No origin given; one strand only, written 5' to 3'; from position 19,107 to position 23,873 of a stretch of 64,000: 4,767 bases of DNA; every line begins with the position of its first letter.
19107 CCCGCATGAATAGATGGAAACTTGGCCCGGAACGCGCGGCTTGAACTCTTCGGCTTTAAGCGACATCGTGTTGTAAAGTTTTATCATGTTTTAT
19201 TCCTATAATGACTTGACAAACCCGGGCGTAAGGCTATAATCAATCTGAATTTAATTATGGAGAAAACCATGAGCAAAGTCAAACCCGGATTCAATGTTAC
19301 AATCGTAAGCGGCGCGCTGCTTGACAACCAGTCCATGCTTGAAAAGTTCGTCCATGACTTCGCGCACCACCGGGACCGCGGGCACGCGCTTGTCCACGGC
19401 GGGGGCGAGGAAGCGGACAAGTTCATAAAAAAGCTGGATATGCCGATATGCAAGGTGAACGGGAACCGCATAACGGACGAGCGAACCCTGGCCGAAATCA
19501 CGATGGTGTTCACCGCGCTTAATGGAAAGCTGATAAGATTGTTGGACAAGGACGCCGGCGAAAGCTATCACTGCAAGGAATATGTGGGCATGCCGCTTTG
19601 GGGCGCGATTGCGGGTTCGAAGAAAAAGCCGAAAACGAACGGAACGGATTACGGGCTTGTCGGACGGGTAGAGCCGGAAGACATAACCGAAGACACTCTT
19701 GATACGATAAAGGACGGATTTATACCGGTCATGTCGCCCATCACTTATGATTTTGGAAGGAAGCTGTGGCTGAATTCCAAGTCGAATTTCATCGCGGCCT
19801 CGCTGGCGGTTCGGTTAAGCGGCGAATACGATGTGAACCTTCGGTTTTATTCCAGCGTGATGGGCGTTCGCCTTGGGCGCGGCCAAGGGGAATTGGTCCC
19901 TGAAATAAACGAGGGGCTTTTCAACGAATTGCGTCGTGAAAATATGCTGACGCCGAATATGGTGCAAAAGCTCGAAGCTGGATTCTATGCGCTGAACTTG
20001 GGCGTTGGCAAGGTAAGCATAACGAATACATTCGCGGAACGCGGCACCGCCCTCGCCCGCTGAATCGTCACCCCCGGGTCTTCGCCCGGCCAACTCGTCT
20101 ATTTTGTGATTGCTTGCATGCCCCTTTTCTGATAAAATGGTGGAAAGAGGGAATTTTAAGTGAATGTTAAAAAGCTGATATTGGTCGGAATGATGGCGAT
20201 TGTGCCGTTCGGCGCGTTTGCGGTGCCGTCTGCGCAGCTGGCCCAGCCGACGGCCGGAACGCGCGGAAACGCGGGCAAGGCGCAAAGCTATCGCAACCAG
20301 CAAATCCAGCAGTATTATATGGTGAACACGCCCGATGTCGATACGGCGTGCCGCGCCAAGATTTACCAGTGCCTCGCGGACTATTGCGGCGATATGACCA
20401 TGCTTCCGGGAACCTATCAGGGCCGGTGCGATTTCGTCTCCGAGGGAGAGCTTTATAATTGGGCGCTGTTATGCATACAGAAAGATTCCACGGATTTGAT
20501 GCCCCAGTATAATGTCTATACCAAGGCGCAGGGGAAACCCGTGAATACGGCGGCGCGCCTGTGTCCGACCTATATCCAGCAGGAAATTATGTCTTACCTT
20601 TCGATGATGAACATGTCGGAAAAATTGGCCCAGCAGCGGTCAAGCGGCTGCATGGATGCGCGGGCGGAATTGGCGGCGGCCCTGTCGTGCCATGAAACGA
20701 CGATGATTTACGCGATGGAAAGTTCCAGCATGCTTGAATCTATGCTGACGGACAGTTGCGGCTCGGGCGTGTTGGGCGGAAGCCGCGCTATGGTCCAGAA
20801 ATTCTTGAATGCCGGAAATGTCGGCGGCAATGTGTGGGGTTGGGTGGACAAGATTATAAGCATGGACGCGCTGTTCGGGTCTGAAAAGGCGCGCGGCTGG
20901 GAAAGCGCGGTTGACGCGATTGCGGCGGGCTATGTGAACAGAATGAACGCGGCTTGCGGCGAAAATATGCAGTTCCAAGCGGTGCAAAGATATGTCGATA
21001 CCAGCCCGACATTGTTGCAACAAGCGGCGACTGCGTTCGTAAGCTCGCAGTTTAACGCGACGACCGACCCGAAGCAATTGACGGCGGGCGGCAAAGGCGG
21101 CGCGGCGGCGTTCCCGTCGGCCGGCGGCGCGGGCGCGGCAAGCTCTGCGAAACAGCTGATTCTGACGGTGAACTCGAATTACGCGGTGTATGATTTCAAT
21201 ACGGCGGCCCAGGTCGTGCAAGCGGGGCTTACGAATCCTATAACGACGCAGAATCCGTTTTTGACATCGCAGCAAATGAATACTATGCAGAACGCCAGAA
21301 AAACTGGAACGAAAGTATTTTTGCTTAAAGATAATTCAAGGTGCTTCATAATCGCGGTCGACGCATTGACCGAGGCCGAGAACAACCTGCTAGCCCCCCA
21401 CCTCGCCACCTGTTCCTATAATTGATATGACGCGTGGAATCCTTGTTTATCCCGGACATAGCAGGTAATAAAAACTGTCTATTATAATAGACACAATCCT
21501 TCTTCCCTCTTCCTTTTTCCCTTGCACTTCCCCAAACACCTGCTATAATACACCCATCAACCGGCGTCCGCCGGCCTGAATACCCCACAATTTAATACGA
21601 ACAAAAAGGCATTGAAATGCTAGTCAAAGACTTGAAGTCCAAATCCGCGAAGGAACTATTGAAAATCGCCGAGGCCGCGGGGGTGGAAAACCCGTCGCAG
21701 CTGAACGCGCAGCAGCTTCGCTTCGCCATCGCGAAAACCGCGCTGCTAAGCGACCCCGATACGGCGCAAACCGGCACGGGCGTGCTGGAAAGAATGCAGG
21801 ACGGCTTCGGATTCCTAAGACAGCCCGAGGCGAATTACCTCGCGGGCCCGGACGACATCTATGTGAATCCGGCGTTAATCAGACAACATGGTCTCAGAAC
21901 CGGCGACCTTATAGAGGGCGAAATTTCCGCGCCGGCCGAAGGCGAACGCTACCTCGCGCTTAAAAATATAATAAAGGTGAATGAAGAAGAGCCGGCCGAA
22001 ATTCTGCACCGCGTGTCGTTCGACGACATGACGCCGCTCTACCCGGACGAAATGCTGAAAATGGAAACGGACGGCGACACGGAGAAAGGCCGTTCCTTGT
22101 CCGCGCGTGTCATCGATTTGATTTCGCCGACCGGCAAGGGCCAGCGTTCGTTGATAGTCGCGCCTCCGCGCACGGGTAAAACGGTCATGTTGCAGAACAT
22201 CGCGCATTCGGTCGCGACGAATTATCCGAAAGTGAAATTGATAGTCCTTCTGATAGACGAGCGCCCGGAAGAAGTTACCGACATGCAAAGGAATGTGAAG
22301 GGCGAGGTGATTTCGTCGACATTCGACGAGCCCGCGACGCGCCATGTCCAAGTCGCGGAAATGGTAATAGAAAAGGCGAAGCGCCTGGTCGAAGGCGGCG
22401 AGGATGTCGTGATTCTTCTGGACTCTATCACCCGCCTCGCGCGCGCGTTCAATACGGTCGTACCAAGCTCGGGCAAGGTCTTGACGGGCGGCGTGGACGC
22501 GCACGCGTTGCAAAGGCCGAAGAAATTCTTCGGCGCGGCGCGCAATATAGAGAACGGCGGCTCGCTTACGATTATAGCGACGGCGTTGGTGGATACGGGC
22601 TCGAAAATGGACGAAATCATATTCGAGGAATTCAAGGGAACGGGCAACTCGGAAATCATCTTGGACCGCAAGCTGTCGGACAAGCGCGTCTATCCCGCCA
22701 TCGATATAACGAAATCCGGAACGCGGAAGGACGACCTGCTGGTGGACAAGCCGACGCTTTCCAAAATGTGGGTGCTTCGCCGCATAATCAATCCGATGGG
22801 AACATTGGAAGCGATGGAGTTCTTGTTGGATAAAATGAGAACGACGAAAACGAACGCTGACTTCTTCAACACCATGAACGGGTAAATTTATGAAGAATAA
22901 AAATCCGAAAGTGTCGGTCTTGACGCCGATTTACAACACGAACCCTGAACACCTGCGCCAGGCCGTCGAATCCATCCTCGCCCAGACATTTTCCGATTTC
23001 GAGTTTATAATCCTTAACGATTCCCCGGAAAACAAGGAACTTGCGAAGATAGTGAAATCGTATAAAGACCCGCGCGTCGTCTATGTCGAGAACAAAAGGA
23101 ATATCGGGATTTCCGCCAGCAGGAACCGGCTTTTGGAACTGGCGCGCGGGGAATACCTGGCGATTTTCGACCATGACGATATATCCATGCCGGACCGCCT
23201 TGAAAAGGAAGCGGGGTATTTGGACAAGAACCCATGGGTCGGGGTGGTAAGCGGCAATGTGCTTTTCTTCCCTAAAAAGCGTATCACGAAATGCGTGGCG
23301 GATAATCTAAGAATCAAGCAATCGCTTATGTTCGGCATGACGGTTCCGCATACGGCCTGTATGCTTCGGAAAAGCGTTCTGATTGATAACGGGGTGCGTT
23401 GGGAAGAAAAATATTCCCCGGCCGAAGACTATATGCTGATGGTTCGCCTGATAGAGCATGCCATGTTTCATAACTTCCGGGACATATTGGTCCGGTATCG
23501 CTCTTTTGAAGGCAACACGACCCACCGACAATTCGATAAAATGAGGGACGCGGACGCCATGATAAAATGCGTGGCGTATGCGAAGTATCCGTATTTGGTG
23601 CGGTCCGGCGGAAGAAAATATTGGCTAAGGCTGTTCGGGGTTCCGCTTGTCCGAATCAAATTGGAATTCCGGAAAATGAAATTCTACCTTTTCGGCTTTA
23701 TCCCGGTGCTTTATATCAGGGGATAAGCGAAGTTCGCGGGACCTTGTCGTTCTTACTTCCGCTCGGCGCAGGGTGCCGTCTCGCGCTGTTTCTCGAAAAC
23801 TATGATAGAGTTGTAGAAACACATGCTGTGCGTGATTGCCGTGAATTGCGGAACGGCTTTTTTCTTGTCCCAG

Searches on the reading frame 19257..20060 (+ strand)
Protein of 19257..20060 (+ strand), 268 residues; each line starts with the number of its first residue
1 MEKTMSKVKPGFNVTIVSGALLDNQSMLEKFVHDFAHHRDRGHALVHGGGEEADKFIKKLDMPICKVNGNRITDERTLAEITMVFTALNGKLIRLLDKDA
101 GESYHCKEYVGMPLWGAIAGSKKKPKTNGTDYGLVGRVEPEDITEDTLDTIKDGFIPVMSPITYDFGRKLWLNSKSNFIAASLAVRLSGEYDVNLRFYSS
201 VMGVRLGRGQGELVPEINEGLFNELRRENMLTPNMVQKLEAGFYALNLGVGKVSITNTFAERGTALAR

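Call 64: search_protein_families(library=pfam, proteins=[window:19257-20060:+], max_evalue=0.001)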
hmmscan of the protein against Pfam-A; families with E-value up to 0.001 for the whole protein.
window:19257-20060:+ (268 aa): 1 family
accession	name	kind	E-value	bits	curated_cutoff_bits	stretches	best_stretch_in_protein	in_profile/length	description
PF00696.33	AA_kinase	-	8.7e-10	39.2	24.9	1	17-257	7-234/234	Amino acid kinase family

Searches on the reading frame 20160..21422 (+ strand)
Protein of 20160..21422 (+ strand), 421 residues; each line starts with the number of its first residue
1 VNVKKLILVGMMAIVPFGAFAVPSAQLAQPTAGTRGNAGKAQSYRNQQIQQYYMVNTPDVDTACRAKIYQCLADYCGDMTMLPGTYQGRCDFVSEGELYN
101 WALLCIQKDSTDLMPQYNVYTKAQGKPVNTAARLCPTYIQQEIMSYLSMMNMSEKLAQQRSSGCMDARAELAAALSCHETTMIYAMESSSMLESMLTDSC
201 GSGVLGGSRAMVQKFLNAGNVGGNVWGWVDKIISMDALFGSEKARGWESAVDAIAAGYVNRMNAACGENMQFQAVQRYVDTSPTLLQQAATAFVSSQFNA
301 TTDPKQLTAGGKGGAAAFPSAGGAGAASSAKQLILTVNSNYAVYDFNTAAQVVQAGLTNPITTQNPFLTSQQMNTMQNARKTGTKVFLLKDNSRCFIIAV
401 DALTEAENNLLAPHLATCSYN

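Call 5: search_protein_families(library=pfam, proteins=[window:20160-21422:+], max_evalue=1)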
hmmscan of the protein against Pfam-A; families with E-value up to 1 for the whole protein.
window:20160-21422:+ (421 aa): 0 families

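Call 12: search_protein_families(library=ncbifam, proteins=[window:20160-21422:+], max_evalue=0.001)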
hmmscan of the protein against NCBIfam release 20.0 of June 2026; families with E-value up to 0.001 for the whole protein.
window:20160-21422:+ (421 aa): 0 families

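Call 21: find_homologous_proteins(query=window:20160-21422:+)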
Query window:20160-21422:+ (421 aa): 187 proteins with E <= 0.001 among 8000 candidates; the best 120 are listed.
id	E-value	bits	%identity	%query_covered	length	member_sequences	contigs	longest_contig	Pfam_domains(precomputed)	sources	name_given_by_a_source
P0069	4.7e-272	920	100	98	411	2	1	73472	-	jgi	jgi:hypothetical protein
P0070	4.0e-203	693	73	100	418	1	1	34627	-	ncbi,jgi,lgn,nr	ncbi:MAG: hypothetical protein LBG89_03215 [Rickettsiales bacterium]|jgi:hypothetical protein|nr:hyp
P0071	2.0e-186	638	68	99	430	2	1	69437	-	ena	-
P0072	3.4e-174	598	70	93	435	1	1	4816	-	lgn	-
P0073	1.3e-171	589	67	97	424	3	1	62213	-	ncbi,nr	ncbi:MAG: hypothetical protein LBB23_04965 [Rickettsiales bacterium]|nr:hypothetical protein [Ricket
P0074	2.1e-122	427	51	99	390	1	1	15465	-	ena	-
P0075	1.5e-121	424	52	94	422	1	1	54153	-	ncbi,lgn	-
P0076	1.6e-115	404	51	92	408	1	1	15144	-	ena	-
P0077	2.5e-115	404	49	99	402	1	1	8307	-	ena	-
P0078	2.9e-115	404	51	92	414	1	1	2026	-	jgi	jgi:hypothetical protein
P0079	3.9e-115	403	49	96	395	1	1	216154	-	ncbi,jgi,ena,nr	ncbi:MAG: hypothetical protein FWG80_01580 [Alphaproteobacteria bacterium]|nr:hypothetical protein [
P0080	4.9e-115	403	46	100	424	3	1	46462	-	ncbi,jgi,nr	ncbi:MAG: hypothetical protein FWE64_02390 [Alphaproteobacteria bacterium]|nr:hypothetical protein [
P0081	8.0e-115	402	50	100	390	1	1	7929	-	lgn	-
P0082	7.5e-114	399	47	98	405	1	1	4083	-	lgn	-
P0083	8.5e-114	399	50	95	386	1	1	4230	-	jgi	jgi:hypothetical protein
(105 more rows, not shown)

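Call 82: find_encoding_contigs(protein=P0069, flank=10000, max_places=2)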
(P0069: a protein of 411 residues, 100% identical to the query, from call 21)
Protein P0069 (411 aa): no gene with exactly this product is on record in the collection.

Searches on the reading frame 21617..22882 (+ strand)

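Call 12: search_protein_families(library=ncbifam, proteins=[window:21617-22882:+], max_evalue=0.001)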
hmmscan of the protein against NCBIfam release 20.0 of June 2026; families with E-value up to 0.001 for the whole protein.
window:21617-22882:+ (422 aa): 28 families (the best 25 are shown)
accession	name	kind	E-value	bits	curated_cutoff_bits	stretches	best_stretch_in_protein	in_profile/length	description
NF006886.1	PRK09376.1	equivalog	7.8e-195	647.4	315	1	3-420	3-413/413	transcription termination factor Rho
TIGR00767.1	rho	equivalog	7.2e-193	641.1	509.45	1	3-421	3-414/415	transcription termination factor Rho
NF041509.1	paralog_Rho2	exception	1.7e-137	458.5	628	1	72-419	17-359/360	transcription termination factor Rho, short form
TIGR03496.1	FliI_clade1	equivalog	1.4e-25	90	619.1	1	162-392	124-358/414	flagellar protein export ATPase FliI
TIGR02546.1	III_secr_ATP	equivalog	1.8e-24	86.2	604.75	1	160-393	131-366/423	type III secretion system ATPase SctN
TIGR01026.1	fliI_yscN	subfamily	2.3e-24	86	379.5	1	163-391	151-381/440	FliI/YscN family ATPase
TIGR03498.1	FliI_clade3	equivalog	4.6e-24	84.9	587.45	1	161-388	126-357/418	flagellar protein export ATPase FliI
TIGR03497.1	FliI_clade2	equivalog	3.2e-22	79.1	629.8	1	161-391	123-355/413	flagellar protein export ATPase FliI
NF005391.0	PRK06936.1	equivalog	2.4e-20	72.8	657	1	155-393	142-382/439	type III secretion system ATPase SctN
NF006012.0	PRK08149.1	equivalog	9.3e-20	71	594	1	163-394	142-375/431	type III secretion system ATPase SctN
NF005295.0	PRK06820.1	equivalog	1.6e-19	70.2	690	1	161-392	149-382/440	EscN/YscN/HrcN family type III secretion system ATPase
NF005765.0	PRK07594.1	equivalog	8.9e-17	60.9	715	1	163-391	143-373/433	EscN/YscN/HrcN family type III secretion system ATPase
NF006290.1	PRK08472.1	equivalog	2e-16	59.9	644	1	159-391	141-375/433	flagellar protein export ATPase FliI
NF006575.0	PRK09099.1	subfamily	7.3e-16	57.9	706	1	158-397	148-389/443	type III secretion system ATPase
NF005535.1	PRK07196.1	equivalog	3.8e-15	55.8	715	1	164-375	146-360/434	flagellar protein export ATPase FliI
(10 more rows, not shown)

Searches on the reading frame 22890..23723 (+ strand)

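Call 65: search_protein_families(library=pfam, proteins=[window:22890-23723:+], max_evalue=0.001)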
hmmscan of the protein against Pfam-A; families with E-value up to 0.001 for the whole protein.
window:22890-23723:+ (278 aa): 3 families
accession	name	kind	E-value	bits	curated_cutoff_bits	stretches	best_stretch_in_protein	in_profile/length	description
PF00535.33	Glycos_transf_2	-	9.9e-27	94.4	23.3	1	9-153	1-152/168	Glycosyl transferase family 2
PF13641.12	Glyco_tranf_2_3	-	4.9e-13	50.1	27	1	6-190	1-197/230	Glycosyltransferase like family 2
PF10111.15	Glyco_tranf_2_2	-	2.9e-09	37.3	27.3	1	9-109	1-104/276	Glycosyltransferase like family 2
